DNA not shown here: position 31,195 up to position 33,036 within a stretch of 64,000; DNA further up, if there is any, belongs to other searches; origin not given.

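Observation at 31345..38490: Probable ergothioneine/hercynine-to-trimethylamine locus likely to be mis-annotated as hutH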

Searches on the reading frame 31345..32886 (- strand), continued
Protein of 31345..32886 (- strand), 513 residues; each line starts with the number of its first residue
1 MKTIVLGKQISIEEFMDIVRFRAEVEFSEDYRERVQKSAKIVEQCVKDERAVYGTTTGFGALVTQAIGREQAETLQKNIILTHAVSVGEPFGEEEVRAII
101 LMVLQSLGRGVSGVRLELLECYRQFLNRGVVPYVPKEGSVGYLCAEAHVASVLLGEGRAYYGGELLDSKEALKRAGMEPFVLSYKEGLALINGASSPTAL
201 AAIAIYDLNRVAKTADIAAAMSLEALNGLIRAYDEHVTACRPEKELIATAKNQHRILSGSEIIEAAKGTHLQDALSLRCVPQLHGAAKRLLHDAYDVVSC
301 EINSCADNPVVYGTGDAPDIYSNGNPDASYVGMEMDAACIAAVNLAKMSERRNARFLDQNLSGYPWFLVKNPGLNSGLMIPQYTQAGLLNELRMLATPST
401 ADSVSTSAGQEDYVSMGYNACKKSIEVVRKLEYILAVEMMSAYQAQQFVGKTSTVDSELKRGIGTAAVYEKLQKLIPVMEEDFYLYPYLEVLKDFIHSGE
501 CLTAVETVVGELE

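Call 46: search_protein_families(library=pfam, proteins=[L049:15139-17169:-, L049:13906-15129:-, L049:7492-9243:-, L049:5659-7050:-, L049:3194-4609:-, L049:17392-18483:+, L049:18441-19391:-, L016:12070-12891:+, L016:12884-15976:+, L016:5153-5833:-])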
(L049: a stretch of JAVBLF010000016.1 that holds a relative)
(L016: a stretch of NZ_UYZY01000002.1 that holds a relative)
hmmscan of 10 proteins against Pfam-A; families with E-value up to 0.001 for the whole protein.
L049:15139-17169:- (676 aa): 3 families
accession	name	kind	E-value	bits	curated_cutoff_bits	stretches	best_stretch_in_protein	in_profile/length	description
PF17392.7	Urocanase_C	-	5e-81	271.3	23.6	1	444-640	1-193/196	Urocanase C-terminal domain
PF01175.24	Urocanase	-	4.3e-80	268.7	23.2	1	217-440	1-209/209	Urocanase Rossmann-like domain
PF17391.7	Urocanase_N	-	9.4e-52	174.6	23.2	1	90-214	3-127/127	Urocanase N-terminal domain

L049:13906-15129:- (407 aa): 2 families
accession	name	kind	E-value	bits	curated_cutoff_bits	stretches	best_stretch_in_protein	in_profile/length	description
PF01979.26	Amidohydro_1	-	2.5e-28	99.8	25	1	65-405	1-344/345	Amidohydrolase family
PF07969.17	Amidohydro_3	-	1e-23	85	29.7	2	112-406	149-471/472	Amidohydrolase family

L049:7492-9243:- (583 aa): 1 family
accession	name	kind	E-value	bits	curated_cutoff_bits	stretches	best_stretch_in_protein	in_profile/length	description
PF04412.18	AcnX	-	4.8e-88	296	31.5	1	153-567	1-400/400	Aconitase X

L049:5659-7050:- (463 aa): 1 family
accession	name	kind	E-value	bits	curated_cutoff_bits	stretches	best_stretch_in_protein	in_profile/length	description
PF06253.16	MTTB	-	7.3e-83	278.7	25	1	6-458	30-488/500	Trimethylamine methyltransferase (MTTB)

L049:3194-4609:- (471 aa): 1 family
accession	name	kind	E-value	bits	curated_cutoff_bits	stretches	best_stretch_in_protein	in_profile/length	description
PF00474.23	SSF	-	7.4e-30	104.6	22.8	1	34-418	1-406/406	Sodium:solute symporter family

L049:17392-18483:+ (363 aa): 0 families

L049:18441-19391:- (316 aa): 0 families

L016:12070-12891:+ (273 aa): 2 families
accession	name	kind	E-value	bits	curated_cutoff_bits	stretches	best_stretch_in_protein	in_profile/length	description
PF00497.25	SBP_bac_3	-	6.3e-26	91.1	26.4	1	38-269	2-129/132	Bacterial extracellular solute-binding proteins, family 3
PF10613.14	Lig_chan-Glu_bd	-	2.6e-06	28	30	1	92-131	74-113/115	Ligated ion channel L-glutamate- and glycine-binding site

L016:12884-15976:+ (1030 aa): 5 families
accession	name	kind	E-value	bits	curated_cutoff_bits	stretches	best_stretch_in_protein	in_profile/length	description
PF00924.24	MS_channel_2nd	-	4e-15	56.1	20.2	1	830-893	2-67/68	Mechanosensitive ion channel, beta-domain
PF21088.3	MS_channel_1st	-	2.3e-07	31.1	23.1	1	787-828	1-42/42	Mechanosensitive ion channel, transmembrane helices 2/3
PF21082.3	MS_channel_3rd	-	9.8e-06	26.4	21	1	900-984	2-88/88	Mechanosensitive ion channel MscS, C-terminal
PF02743.24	dCache_1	-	5.7e-05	23.2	45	1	402-555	36-181/240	Cache domain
PF14979.11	TMEM52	-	0.00033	21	26.4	0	14-96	8-92/132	Transmembrane 52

L016:5153-5833:- (226 aa): 3 families
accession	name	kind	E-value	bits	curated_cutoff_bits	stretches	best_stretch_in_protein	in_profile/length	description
PF14279.12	HNH_5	-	1.6e-14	54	27.5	1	179-225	1-46/56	HNH endonuclease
PF01844.29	HNH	-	1.5e-13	51.1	21.4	1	179-224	1-46/47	HNH endonuclease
PF02945.21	Endonuclease_7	-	0.00056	20.2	23.6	0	162-220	9-61/82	Recombination endonuclease VII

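Call 47: find_related_loci(query=L062:11738-13258:-, collection=genome_contigs, flank=8000)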
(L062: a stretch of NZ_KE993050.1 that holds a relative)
Query L062:11738-13258:- (506 aa) in genome_contigs; peptide patterns used: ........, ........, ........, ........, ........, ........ (x = any residue, [..] = any of these).
95 stretches matched a pattern; 2 encode a relative of the query (tblastn E <= 1e-3); 2 distinct loci.
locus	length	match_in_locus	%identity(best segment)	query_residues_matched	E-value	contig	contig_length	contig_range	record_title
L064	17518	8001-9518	100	1-506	0e+0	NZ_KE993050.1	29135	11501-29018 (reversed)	[Clostridium] symbiosum ATCC 14940 Scaffold950, whole genome shotgun sequence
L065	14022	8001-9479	51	5-498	3e-156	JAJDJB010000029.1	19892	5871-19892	Synergistaceae bacterium OttesenSCG-928-D05 AH-928-D05_NODE_29, whole genome shotgun sequence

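Call 49: find_related_loci(query=A1, collection=genome_contigs, flank=8000)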
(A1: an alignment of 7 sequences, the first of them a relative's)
Query A1 (506 aa) in genome_contigs; peptide patterns used: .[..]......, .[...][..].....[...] (x = any residue, [..] = any of these).
263 stretches matched a pattern; 247 encode a relative of the query (tblastn E <= 1e-3); the best 80 are kept; 80 distinct loci.
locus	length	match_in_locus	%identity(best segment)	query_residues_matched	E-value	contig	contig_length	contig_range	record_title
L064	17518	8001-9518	100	1-506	0e+0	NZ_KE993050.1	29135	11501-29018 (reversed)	[Clostridium] symbiosum ATCC 14940 Scaffold950, whole genome shotgun sequence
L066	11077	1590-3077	64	1-497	0e+0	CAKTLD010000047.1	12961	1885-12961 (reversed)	MAG: uncultured Oscillospiraceae bacterium isolate REFINED_METABAT215_TOP10_CONTIGS_1500_ASSEMBLY_K77_MERGED__Hadza_MoBi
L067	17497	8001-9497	56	2-500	0e+0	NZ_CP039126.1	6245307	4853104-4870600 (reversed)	Blautia producta strain DSM 2950 chromosome, complete genome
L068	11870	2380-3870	53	3-500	1e-168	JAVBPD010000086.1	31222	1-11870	MAG: Clostridiaceae bacterium isolate EPI_MAG_00128 c_000003855015, whole genome shotgun sequence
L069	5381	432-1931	51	5-505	2e-170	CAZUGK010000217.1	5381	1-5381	MAG TPA_asm: uncultured Clostridiaceae bacterium isolate binchicken_co104_9 genome assembly, contig: NODE_12393_length_5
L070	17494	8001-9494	51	2-500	4e-167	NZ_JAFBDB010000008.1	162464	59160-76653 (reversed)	Clostridium pascui strain DSM 10365 Ga0454005_08, whole genome shotgun sequence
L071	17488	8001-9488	52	5-500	6e-166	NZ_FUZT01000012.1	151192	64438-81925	Maledivibacter halophilus strain M1, whole genome shotgun sequence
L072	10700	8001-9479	51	5-498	2e-165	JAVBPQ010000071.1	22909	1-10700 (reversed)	MAG: Clostridiaceae bacterium isolate EPI_MAG_00143 c_000001318902, whole genome shotgun sequence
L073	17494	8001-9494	51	1-500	2e-165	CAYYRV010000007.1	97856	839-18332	MAG TPA_asm: uncultured Defluviitaleaceae bacterium isolate SRP242652_co2_120 genome assembly, contig: NODE_286_length_9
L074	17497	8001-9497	50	1-500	1e-164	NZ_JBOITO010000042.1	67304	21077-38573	MAG: Clostridium sp. isolate Enrichment1 NODE_86_length_67304_cov_263.648913, whole genome shotgun sequence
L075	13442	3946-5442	50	7-506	6e-165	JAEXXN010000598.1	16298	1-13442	MAG: Bacillota bacterium isolate OH_HDB_150 k127_1289592, whole genome shotgun sequence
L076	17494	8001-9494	50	3-501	1e-164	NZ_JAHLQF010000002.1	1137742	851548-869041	Clostridium mobile strain MSJ-11 M-11_ctg002, whole genome shotgun sequence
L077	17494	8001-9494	50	2-500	7e-165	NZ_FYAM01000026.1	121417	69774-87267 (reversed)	Clostridium sp. BSD9I1, whole genome shotgun sequence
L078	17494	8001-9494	49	3-501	7e-164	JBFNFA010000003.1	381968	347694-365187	MAG: Clostridiaceae bacterium isolate AA2 NODE_13_length_381968_cov_203.590580, whole genome shotgun sequence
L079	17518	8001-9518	49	1-506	2e-162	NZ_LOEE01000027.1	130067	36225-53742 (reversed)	Thermotalea metallivorans strain B2-1 AN619_contig000034, whole genome shotgun sequence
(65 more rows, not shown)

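Call 54: find_encoding_contigs(protein=window:31345-32886:-, flank=3000, max_places=6)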
Protein window:31345-32886:- (513 aa): 1 contig read that carries it; 1 place shown.
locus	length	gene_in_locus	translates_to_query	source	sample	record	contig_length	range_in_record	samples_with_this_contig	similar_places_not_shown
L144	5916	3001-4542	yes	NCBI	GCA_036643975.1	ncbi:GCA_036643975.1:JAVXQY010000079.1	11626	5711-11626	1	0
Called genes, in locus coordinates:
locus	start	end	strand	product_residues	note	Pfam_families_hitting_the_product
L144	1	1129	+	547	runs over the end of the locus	PF02028:BCCT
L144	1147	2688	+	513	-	PF00221:Lyase_aromatic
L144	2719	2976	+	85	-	-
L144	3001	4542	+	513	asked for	PF00221:Lyase_aromatic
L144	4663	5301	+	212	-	-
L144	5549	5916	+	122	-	PF27394:Aq_aa27 (weak), PF13173:AAA_14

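Call 65: search_protein_families(library=pfam, proteins=[L011:749-2236:+, L011:2254-4536:+, L011:4533-4991:+, L011:4995-5876:+, L011:7417-9024:+, L011:9021-10328:+, L011:10760-12148:+, L011:12154-13191:+, L011:13307-14539:+, L011:15875-17041:+], max_evalue=0.00001)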
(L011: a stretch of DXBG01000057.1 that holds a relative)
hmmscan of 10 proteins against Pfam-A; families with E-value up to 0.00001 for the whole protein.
L011:749-2236:+ (495 aa): 1 family
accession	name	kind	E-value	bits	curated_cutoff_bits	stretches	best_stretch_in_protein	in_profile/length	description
PF06253.16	MTTB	-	1.4e-83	281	25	1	20-485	17-488/500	Trimethylamine methyltransferase (MTTB)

L011:2254-4536:+ (760 aa): 3 families
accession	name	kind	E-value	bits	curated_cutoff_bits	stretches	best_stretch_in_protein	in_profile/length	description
PF20256.3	MoCoBD_2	-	7.8e-65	219.6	27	1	416-692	2-283/283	Molybdopterin cofactor-binding domain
PF02738.23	MoCoBD_1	-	1.7e-62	211.2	27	1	151-390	2-244/244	Molybdopterin cofactor-binding domain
PF01315.27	Ald_Xan_dh_C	-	1e-23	84.2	31.3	1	22-134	1-110/110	Aldehyde oxidase and xanthine dehydrogenase, a/b hammerhead domain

L011:4533-4991:+ (152 aa): 3 families
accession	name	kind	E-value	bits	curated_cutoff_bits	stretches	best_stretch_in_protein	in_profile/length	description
PF01799.25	Fer2_2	-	3.5e-31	107.6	30.3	1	73-145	1-74/75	[2Fe-2S] binding domain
PF00111.32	Fer2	-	3e-09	37.1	21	1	7-59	3-55/77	2Fe-2S iron-sulfur cluster binding domain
PF13085.11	Fer2_3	-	2.9e-06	27.7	27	1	37-79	50-91/107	2Fe-2S iron-sulfur cluster binding domain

L011:4995-5876:+ (293 aa): 1 family
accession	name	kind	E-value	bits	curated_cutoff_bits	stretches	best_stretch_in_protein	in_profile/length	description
PF00941.27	FAD_binding_5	-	9.4e-39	133.4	27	1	6-172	5-168/170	FAD binding domain in molybdopterin dehydrogenase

L011:7417-9024:+ (535 aa): 1 family
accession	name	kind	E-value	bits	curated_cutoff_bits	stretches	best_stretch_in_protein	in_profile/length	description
PF02028.23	BCCT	-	6.2e-128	427.7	27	1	10-505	1-483/485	BCCT, betaine/carnitine/choline family transporter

L011:9021-10328:+ (435 aa): 1 family
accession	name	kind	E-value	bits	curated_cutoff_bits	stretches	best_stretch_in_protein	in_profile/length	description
PF04412.18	AcnX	-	7.4e-87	292.1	31.5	1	4-397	3-380/400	Aconitase X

L011:10760-12148:+ (462 aa): 1 family
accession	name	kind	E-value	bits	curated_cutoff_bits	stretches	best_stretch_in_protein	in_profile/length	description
PF06253.16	MTTB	-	4e-85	286.2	25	1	8-456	36-490/500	Trimethylamine methyltransferase (MTTB)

L011:12154-13191:+ (345 aa): 1 family
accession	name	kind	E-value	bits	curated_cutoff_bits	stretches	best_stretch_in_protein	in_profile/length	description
PF02615.19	Ldh_2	-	1.7e-76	257.9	38.8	1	8-327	1-332/333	Malate/L-lactate dehydrogenase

L011:13307-14539:+ (410 aa): 1 family
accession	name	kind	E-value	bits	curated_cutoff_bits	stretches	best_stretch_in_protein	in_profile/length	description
PF04412.18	AcnX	-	1.9e-128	429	31.5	1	9-402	1-400/400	Aconitase X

L011:15875-17041:+ (388 aa): 3 families
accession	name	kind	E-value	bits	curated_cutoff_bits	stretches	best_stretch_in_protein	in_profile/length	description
PF06925.17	MGDG_synth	-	5.3e-25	88.9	25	1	14-179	1-169/169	Monogalactosyldiacylglycerol (MGDG) synthase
PF00534.26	Glycos_transf_1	-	1.1e-09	38.5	26.4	1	223-350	39-170/172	Glycosyl transferases group 1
PF04101.22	Glyco_tran_28_C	-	1.5e-07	32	22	1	205-349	2-154/166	Glycosyltransferase family 28 C-terminal domain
